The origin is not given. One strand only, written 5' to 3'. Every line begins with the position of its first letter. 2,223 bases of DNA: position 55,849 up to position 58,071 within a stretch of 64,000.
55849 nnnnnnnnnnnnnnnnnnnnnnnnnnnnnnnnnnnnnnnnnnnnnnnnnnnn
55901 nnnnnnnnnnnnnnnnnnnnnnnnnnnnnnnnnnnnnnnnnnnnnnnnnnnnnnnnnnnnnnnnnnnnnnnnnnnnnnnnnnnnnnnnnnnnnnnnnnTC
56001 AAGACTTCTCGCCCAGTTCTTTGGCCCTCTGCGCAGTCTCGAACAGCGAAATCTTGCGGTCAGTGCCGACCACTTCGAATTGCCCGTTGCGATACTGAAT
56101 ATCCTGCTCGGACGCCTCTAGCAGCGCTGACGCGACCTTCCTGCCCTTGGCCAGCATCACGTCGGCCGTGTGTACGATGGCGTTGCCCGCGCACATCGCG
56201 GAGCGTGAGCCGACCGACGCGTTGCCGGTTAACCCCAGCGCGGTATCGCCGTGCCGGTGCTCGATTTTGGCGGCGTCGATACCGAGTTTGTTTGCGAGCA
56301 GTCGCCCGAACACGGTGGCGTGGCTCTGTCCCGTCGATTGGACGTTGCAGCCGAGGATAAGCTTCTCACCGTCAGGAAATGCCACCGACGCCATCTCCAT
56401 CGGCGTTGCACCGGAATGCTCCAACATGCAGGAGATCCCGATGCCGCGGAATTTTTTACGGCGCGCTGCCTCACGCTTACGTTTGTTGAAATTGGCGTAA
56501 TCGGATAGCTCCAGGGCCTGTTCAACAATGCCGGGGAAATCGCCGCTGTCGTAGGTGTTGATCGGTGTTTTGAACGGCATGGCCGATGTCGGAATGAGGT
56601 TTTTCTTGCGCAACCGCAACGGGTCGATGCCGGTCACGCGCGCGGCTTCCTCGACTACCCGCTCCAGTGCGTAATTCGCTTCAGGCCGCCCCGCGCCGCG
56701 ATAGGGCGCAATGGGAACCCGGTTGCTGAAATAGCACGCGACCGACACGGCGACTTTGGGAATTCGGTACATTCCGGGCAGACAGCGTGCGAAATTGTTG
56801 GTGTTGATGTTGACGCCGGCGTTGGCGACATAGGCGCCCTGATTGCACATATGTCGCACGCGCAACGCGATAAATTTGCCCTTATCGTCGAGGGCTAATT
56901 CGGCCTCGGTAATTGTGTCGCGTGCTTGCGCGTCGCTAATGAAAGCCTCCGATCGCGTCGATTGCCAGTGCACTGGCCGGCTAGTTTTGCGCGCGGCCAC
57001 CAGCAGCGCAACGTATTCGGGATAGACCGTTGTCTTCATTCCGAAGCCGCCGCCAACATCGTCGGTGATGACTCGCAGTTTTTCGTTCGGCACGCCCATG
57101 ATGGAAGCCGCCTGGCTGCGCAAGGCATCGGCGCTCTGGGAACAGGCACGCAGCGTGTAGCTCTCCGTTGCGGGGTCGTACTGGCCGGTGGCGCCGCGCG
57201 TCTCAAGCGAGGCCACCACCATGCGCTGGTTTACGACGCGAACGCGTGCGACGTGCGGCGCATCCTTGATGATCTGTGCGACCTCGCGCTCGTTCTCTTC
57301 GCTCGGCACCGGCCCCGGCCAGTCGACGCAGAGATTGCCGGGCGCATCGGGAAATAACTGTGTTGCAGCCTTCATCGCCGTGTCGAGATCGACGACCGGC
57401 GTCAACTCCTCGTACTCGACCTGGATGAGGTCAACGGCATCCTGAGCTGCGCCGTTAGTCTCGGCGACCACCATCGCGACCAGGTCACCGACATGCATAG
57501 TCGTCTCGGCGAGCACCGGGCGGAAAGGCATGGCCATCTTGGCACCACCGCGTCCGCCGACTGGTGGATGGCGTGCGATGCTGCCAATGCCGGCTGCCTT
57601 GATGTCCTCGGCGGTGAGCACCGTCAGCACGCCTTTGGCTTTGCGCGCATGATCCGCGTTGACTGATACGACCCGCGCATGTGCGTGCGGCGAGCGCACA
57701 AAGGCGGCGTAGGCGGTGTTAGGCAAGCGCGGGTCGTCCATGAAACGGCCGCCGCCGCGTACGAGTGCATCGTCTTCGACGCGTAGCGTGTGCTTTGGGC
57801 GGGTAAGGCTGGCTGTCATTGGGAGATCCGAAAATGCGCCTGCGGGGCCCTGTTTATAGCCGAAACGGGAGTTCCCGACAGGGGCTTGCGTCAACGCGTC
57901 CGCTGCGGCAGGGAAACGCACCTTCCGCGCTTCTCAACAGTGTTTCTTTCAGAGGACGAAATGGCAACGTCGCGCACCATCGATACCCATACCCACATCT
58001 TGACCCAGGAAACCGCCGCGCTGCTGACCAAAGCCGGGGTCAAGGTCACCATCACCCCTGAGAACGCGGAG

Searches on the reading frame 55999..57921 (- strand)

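Call 67: search_protein_families(library=pfam, proteins=[window:55999-57921:-], max_evalue=0.001)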
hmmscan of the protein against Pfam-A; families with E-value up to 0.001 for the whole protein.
window:55999-57921:- (640 aa): 3 families
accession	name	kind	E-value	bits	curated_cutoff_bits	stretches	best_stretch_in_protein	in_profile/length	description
PF02738.23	MoCoBD_1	-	7.1e-65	218.9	27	1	213-442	17-244/244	Molybdopterin cofactor-binding domain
PF20256.3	MoCoBD_2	-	2.7e-28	99.7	27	1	468-633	1-170/283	Molybdopterin cofactor-binding domain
PF01315.27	Ald_Xan_dh_C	-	4.1e-25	88.7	31.3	1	56-173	2-109/110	Aldehyde oxidase and xanthine dehydrogenase, a/b hammerhead domain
